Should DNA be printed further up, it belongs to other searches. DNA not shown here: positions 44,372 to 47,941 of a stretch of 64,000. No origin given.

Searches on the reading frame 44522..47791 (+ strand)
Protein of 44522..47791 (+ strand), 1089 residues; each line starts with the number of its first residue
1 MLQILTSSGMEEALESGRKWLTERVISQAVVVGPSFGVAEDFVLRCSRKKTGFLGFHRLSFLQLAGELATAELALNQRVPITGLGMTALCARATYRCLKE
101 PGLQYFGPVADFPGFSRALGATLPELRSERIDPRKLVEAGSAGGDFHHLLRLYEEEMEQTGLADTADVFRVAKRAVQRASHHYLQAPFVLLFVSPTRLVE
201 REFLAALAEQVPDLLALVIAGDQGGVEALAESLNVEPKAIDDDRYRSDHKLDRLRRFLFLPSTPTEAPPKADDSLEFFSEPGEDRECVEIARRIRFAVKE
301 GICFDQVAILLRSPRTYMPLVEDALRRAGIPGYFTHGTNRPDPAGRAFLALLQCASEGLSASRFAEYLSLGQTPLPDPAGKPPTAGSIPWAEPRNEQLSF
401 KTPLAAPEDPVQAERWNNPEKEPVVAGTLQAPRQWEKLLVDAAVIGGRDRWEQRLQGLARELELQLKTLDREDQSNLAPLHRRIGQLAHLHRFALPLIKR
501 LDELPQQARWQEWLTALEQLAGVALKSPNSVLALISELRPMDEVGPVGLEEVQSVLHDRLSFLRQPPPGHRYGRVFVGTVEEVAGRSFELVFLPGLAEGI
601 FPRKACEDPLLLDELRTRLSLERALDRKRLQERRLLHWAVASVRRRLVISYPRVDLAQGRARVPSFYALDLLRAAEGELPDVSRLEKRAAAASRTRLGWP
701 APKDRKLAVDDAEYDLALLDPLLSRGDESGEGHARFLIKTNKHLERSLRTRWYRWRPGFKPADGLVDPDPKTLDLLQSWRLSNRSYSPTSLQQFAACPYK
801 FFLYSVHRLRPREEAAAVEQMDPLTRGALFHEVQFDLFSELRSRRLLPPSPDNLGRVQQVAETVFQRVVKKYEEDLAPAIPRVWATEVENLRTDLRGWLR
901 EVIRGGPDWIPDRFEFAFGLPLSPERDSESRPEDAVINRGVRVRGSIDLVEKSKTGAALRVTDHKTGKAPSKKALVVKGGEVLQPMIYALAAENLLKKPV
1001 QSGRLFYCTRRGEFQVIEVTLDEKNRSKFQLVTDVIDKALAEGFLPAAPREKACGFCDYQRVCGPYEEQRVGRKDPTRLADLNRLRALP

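Call 75: search_protein_families(library=pfam, proteins=[window:44522-47791:+], max_evalue=0.00001)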
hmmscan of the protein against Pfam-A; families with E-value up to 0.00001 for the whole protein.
window:44522-47791:+ (1089 aa): 2 families
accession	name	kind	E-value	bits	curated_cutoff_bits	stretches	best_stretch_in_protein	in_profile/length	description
PF12705.13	PDDEXK_1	-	1.2e-35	124.1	22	1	786-1063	2-246/247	PD-(D/E)XK nuclease superfamily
PF01930.23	Cas_Cas4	-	1.6e-06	28.7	22.7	0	944-1063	53-158/160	Domain of unknown function DUF83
